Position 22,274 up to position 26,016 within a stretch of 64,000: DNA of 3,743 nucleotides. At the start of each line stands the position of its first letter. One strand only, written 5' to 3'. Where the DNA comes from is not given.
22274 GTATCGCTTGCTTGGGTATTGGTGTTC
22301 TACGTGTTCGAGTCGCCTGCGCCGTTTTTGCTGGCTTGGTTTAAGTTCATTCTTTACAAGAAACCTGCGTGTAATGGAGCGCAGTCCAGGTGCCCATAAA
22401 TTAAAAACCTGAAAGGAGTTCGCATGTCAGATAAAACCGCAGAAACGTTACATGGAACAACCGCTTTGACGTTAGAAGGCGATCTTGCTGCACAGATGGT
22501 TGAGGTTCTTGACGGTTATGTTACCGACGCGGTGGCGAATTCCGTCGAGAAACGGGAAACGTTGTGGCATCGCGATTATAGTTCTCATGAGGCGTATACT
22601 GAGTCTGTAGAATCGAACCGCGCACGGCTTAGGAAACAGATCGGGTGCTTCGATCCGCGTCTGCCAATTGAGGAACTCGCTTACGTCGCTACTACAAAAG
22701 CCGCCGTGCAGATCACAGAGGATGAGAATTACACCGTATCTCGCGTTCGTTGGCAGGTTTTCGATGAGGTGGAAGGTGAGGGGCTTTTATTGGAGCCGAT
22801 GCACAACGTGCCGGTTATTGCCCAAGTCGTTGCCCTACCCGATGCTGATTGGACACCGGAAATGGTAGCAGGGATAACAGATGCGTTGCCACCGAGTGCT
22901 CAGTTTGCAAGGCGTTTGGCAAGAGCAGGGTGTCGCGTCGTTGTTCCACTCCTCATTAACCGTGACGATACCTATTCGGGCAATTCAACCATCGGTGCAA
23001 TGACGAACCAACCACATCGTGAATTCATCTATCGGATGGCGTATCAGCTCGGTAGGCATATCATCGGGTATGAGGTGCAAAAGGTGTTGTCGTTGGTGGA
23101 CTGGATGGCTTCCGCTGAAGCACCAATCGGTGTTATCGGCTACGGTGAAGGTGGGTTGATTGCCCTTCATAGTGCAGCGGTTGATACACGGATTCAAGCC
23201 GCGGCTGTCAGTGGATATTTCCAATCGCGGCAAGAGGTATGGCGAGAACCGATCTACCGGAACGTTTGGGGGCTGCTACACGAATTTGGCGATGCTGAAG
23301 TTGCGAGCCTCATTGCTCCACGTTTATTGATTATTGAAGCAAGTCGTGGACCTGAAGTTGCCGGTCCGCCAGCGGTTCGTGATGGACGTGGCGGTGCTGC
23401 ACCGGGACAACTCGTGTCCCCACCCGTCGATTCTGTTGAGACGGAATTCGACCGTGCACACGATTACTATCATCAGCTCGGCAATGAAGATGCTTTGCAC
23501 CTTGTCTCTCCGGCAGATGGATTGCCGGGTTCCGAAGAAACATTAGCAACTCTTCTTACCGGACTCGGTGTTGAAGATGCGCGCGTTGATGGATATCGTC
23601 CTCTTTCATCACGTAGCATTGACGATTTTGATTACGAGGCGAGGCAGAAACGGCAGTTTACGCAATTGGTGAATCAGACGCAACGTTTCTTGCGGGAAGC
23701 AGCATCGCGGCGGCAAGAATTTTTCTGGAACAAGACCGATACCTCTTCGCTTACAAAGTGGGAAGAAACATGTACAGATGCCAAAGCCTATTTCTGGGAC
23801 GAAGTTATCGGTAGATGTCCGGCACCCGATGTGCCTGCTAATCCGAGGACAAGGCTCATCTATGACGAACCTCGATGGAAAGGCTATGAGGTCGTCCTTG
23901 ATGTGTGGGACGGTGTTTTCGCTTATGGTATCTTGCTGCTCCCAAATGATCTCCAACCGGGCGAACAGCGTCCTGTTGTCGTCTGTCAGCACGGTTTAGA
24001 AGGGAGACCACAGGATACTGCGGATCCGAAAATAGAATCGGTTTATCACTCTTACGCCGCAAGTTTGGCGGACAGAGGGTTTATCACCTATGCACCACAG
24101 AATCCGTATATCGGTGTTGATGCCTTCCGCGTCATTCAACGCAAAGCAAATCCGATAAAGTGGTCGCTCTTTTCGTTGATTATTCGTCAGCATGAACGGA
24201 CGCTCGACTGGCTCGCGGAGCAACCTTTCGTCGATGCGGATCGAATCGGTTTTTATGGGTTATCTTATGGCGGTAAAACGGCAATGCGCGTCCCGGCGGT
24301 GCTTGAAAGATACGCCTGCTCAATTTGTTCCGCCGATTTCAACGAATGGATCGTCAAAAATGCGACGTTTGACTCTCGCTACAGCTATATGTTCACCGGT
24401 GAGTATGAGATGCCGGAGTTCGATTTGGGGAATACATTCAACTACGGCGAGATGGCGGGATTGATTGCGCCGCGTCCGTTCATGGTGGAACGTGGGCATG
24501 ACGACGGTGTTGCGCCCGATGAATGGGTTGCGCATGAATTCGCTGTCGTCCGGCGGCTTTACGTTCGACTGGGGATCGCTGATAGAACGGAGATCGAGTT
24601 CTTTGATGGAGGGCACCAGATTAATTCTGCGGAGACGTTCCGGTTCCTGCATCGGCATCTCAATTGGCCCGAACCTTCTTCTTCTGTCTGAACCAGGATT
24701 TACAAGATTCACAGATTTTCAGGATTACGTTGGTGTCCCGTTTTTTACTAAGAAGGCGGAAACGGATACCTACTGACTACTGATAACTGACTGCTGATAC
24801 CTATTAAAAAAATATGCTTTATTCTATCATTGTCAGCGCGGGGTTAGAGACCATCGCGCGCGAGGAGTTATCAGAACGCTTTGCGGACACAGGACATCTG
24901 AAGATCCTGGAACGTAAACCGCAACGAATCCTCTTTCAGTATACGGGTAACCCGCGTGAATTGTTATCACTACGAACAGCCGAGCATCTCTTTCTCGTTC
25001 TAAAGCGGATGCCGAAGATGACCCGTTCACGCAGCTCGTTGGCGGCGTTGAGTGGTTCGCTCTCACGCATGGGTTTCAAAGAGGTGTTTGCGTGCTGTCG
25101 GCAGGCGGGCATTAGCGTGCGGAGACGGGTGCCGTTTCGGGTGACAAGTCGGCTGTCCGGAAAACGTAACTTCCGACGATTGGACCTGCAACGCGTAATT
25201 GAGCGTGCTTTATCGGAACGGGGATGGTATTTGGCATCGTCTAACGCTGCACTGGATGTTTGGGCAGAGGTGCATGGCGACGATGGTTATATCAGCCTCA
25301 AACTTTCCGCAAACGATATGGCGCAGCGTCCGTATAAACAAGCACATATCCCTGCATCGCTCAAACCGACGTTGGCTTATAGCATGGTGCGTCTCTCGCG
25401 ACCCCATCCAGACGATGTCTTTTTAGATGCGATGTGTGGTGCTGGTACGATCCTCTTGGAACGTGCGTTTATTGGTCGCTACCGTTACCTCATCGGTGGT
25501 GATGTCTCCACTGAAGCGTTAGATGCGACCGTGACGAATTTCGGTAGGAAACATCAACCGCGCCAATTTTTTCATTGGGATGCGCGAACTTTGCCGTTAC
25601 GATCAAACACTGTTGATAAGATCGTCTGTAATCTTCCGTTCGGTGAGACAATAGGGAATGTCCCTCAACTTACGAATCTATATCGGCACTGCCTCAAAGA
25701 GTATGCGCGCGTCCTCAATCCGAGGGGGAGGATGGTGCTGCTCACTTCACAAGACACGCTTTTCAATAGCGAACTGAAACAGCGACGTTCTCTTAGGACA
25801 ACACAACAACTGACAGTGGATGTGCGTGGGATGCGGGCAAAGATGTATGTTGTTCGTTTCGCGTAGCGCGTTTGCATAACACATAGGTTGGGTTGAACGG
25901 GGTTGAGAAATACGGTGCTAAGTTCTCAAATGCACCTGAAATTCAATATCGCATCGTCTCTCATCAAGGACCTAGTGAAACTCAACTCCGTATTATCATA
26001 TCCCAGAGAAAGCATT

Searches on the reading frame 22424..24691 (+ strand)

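Call 60: search_protein_families(library=pfam, proteins=[window:22424-24691:+], max_evalue=0.001)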
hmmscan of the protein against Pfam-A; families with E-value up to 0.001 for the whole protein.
window:22424-24691:+ (755 aa): 6 families
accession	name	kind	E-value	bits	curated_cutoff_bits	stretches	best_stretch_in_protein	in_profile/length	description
PF01738.24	DLH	-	2.6e-08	34.1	21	0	160-262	32-126/217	Dienelactone hydrolase family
PF00326.27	Peptidase_S9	-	3.7e-07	30.3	22.6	1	594-736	52-192/213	Prolyl oligopeptidase family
PF00756.26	Esterase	-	7.9e-05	23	22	0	153-275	38-159/251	Putative esterase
PF05448.18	AXE1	-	0.00069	18.9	21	0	481-635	50-205/321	Acetyl xylan esterase (AXE1)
PF12715.13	Abhydrolase_7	-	0.00093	19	21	0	568-691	187-313/388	Abhydrolase family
PF08840.17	BAAT_C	-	0.00098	19.7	20.9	0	591-635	7-51/210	BAAT / Acyl-CoA thioester hydrolase C terminal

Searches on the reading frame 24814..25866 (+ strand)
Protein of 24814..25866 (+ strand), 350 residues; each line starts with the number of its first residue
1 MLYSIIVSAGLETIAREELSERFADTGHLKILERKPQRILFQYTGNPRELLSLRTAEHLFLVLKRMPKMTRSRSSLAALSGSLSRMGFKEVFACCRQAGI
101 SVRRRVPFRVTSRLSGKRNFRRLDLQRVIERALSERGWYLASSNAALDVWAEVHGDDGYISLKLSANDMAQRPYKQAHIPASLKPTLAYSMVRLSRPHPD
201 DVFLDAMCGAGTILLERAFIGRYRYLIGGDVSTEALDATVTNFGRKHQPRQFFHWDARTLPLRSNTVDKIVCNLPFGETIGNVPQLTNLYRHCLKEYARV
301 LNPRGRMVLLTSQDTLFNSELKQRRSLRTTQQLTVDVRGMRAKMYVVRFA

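Call 60: search_protein_families(library=pfam, proteins=[window:24814-25866:+], max_evalue=0.001)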
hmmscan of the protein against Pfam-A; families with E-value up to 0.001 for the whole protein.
window:24814-25866:+ (350 aa): 5 families
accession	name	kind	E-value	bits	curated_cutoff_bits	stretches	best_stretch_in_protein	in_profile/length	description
PF01170.24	UPF0020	-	6.9e-35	121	22.3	1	172-340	1-194/197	RMKL-like, methyltransferase domain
PF13649.12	Methyltransf_25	-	3.8e-08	34.3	27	1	204-305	2-97/97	Methyltransferase domain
PF08241.18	Methyltransf_11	-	2.9e-07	31.5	21.2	1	204-308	1-94/95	Methyltransferase domain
PF13847.12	Methyltransf_31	-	1.4e-05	25.3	27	1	198-313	2-113/145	Methyltransferase domain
PF05175.20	MTS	-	9.5e-05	22.5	23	1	202-323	34-152/170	Methyltransferase small domain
